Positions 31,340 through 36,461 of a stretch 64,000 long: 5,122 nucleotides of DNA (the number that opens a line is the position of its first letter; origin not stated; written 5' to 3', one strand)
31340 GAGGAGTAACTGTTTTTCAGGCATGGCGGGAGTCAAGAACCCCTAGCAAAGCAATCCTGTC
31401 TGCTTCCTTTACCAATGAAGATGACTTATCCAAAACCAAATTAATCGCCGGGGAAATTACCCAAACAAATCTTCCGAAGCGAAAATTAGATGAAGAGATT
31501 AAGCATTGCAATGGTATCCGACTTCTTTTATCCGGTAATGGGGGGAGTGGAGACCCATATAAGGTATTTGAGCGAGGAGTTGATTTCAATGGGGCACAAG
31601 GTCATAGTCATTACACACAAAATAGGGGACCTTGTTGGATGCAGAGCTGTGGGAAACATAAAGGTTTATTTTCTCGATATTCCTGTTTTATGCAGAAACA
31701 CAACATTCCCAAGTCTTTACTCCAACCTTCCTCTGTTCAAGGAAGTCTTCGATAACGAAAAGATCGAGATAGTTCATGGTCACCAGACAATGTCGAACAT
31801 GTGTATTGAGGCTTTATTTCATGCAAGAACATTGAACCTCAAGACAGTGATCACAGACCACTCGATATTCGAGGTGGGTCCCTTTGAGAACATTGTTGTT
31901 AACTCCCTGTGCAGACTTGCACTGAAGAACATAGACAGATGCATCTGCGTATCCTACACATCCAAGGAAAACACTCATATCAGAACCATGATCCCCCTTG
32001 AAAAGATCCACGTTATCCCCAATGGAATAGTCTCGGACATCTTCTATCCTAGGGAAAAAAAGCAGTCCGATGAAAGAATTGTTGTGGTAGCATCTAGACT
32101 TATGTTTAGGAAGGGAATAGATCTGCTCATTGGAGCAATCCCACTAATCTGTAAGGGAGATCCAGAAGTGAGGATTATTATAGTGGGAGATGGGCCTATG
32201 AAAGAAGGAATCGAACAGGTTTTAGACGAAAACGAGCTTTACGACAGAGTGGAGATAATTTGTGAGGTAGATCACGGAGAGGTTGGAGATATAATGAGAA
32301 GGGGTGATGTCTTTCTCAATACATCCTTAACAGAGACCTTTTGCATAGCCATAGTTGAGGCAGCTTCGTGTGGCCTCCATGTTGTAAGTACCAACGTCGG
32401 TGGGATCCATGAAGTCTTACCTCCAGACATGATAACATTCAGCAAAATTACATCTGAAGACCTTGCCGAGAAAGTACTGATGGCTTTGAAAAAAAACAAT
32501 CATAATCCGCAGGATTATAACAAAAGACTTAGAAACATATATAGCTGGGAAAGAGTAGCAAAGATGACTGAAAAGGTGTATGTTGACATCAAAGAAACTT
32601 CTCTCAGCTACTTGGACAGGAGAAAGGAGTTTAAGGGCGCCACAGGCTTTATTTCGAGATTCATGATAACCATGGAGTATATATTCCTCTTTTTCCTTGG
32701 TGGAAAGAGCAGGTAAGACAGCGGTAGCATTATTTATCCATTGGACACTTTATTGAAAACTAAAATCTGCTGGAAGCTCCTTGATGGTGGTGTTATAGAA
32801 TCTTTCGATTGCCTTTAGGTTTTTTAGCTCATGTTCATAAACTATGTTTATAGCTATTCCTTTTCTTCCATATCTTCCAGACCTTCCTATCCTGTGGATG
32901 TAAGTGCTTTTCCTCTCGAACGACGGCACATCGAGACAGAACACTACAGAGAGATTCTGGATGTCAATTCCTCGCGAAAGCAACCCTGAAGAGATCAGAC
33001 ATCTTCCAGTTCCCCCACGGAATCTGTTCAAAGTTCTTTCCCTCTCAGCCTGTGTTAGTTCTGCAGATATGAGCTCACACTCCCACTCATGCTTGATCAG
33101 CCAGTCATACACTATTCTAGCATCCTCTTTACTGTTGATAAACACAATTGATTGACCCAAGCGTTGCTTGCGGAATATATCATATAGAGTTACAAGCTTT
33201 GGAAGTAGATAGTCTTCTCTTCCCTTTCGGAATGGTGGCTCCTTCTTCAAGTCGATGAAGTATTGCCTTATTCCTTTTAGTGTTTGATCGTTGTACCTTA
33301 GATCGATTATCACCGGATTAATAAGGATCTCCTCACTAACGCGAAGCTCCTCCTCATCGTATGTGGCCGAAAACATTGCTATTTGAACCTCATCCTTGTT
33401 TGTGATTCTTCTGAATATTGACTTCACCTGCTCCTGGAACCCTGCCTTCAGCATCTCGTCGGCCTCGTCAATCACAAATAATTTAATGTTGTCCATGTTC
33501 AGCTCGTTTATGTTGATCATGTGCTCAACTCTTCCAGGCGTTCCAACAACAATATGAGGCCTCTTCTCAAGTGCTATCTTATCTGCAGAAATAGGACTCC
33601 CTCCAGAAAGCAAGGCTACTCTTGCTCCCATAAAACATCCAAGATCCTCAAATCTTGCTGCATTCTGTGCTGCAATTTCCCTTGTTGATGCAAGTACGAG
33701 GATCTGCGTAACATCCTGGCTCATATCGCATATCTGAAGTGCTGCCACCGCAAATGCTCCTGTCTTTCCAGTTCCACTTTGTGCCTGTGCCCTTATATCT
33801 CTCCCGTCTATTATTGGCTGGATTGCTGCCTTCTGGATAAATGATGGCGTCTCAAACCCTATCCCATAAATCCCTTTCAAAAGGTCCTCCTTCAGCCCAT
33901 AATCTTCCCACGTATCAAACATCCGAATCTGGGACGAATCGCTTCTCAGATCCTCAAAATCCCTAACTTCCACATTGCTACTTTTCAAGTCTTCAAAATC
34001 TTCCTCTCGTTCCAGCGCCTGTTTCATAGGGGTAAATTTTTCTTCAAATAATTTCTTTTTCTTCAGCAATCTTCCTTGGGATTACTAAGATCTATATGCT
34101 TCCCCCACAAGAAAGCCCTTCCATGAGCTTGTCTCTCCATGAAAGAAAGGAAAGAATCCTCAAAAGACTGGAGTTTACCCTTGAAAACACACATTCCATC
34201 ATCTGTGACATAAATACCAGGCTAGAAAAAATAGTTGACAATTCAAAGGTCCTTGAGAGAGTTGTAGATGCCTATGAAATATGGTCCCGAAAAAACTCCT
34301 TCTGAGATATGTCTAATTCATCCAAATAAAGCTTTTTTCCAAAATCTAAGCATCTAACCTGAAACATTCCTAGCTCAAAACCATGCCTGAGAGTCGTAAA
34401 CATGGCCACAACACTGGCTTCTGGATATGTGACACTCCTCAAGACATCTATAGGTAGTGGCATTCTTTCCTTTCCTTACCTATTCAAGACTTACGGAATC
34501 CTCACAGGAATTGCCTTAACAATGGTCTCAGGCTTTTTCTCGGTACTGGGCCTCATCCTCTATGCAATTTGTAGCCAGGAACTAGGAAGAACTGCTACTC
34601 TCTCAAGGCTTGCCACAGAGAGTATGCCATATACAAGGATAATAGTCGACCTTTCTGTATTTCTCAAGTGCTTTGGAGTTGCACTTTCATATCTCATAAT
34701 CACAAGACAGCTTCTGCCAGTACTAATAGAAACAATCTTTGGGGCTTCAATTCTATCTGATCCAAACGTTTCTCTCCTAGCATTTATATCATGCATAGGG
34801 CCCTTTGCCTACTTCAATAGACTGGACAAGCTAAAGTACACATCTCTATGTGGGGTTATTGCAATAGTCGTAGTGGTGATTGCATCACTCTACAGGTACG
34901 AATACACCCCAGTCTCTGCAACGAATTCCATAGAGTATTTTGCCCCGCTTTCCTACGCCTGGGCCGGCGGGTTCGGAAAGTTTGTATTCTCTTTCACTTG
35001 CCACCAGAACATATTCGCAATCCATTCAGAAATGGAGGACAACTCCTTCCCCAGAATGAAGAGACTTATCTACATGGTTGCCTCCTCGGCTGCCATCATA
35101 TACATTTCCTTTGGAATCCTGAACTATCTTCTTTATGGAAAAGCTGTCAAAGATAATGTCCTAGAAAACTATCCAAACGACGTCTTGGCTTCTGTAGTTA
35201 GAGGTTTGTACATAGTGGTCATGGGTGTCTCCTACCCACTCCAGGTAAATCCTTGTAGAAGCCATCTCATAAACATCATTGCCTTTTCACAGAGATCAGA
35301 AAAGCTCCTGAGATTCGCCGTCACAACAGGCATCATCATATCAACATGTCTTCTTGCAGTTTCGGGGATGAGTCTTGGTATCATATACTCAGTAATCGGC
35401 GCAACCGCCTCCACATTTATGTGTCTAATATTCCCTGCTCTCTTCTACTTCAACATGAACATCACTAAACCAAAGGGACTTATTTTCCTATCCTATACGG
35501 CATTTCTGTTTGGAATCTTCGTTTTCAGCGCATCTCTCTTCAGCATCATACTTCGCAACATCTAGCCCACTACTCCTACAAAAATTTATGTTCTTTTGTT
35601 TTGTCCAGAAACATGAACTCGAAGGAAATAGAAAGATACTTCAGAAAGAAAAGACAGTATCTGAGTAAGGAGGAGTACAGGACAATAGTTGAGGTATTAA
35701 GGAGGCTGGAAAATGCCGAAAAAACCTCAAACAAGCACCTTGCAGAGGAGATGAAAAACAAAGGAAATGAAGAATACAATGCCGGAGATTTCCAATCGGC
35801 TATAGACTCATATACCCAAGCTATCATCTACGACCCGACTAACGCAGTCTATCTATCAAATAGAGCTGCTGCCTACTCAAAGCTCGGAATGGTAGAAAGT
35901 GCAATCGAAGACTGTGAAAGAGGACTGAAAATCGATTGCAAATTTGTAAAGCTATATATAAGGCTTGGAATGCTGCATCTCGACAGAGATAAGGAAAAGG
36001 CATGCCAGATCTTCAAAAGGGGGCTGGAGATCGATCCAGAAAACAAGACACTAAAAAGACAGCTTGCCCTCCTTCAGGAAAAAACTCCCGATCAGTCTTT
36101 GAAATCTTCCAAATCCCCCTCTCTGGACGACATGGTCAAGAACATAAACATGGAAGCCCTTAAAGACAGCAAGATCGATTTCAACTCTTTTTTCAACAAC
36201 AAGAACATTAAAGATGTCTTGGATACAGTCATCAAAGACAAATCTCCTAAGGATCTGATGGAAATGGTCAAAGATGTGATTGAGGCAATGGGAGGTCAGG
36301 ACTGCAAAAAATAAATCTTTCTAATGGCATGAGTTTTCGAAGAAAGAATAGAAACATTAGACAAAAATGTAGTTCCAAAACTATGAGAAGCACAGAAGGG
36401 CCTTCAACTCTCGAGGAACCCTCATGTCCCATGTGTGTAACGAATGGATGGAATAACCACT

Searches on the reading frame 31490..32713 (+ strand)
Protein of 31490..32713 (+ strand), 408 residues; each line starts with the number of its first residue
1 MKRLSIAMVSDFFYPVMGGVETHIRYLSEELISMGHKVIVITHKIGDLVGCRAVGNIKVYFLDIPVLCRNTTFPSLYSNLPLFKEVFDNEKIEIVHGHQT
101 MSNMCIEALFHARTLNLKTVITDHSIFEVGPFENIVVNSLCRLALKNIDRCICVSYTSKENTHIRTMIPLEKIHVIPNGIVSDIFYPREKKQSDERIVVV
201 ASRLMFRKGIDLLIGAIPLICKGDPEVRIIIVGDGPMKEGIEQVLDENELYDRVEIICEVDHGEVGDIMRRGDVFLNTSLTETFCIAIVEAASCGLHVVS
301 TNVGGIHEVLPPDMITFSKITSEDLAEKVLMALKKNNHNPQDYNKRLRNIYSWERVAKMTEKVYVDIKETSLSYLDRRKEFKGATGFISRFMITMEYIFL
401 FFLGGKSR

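Call 23: search_protein_families(library=pfam, proteins=[window:31490-32713:+], max_evalue=0.001)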
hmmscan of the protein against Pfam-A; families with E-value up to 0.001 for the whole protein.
window:31490-32713:+ (408 aa): 8 families
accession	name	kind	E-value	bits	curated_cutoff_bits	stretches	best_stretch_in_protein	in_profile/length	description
PF00534.26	Glycos_transf_1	-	2e-27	96.3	26.4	1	189-339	9-161/172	Glycosyl transferases group 1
PF13439.12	Glyco_transf_4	-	4.2e-26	92.4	28.5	1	17-180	1-166/170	Glycosyltransferase Family 4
PF08288.18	PIGA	-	1.2e-25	90.4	27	1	43-128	1-87/90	PIGA (GPI anchor biosynthesis)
PF13692.12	Glyco_trans_1_4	-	2.9e-24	86.4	27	1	196-333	2-140/142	Glycosyl transferases group 1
PF13579.12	Glyco_trans_4_4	-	1.8e-10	41.8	29.7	1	18-179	1-158/158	Glycosyl transferase 4-like domain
PF20706.3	GT4-conflict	-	9.4e-06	25.3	26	1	187-350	189-354/385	Family 4 Glycosyltransferase in conflict systems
PF13524.12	Glyco_trans_1_2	-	0.00021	21.7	25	1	225-333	13-112/144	Glycosyl transferase-like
PF13477.12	Glyco_trans_4_2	-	0.00025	21.7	23.4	1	21-155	10-139/139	Glycosyl transferase 4-like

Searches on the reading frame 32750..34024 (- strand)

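Call 23: search_protein_families(library=pfam, proteins=[window:32750-34024:-], max_evalue=0.001)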
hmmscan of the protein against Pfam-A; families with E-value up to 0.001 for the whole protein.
window:32750-34024:- (424 aa): 3 families
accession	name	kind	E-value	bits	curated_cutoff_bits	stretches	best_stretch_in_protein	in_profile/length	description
PF00270.35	DEAD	-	5e-41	140.6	26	1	63-225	3-162/167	DEAD/DEAH box helicase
PF00271.37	Helicase_C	-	2.2e-23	83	23.5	1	276-386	2-110/110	Helicase conserved C-terminal domain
PF04851.21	ResIII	-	4.5e-07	30.4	22.5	1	75-222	24-162/164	Type III restriction enzyme, res subunit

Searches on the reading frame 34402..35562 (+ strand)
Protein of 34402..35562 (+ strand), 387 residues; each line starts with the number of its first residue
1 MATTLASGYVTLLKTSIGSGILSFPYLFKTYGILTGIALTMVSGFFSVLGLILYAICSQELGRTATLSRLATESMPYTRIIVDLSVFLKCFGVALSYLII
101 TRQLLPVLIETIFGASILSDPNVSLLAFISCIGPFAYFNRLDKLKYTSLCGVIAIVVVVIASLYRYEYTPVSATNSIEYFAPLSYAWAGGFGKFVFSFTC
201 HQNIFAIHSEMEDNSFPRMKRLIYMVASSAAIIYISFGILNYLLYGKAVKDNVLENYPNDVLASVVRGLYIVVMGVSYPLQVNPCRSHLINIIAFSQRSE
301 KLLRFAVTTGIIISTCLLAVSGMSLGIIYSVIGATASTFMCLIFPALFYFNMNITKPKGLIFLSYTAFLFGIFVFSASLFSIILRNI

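Call 23: search_protein_families(library=pfam, proteins=[window:34402-35562:+], max_evalue=0.001)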
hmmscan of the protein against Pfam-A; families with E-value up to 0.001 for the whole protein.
window:34402-35562:+ (387 aa): 1 family
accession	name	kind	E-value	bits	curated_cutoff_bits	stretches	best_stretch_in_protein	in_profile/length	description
PF01490.24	Aa_trans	-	6e-58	196.9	25.6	1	3-380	3-401/410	Transmembrane amino acid transporter protein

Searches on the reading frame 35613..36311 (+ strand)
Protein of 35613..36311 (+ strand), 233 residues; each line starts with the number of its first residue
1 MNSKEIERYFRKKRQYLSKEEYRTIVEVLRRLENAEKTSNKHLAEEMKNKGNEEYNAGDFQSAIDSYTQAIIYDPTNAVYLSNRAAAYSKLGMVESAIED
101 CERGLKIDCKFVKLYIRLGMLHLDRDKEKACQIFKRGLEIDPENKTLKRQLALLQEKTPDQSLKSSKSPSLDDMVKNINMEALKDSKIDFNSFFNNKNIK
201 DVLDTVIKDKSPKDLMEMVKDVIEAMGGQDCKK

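Call 23: search_protein_families(library=pfam, proteins=[window:35613-36311:+], max_evalue=0.001)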
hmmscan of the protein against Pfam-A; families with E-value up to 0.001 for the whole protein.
window:35613-36311:+ (233 aa): 11 families
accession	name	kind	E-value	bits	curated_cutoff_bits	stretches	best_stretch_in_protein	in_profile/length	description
PF00515.34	TPR_1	-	3.4e-16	58.7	27.8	2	79-108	2-31/34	Tetratricopeptide repeat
PF07719.23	TPR_2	-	9.8e-16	57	27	1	44-77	1-34/34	Tetratricopeptide repeat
PF13414.12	TPR_11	-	6.7e-11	42.1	26.8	1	51-92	1-42/42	TPR repeat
PF13181.12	TPR_8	-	4.9e-08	33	25.7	0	82-108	5-31/34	Tetratricopeptide repeat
PF13431.12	TPR_17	-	8.6e-08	32.3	24.4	1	67-99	2-34/34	Tetratricopeptide repeat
PF14559.12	TPR_19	-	2.6e-06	28.1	25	0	57-99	4-46/68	Tetratricopeptide repeat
PF13176.12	TPR_7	-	1.1e-05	25.6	27.9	0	57-77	12-34/36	Tetratricopeptide repeat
PF25575.1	TPR_BSK1_C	-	2.5e-05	24.6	42.2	1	30-107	28-106/118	Serine/threonine-protein kinase BSK1-like, TPR repeats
PF13428.12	TPR_14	-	4e-05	24.3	23.5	0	122-153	12-43/44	Tetratricopeptide repeat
PF13432.12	TPR_16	-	0.00015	22.5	32.7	1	50-106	3-59/65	Tetratricopeptide repeat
PF13424.12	TPR_12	-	0.0003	21.3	30.1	0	80-106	5-31/77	Tetratricopeptide repeat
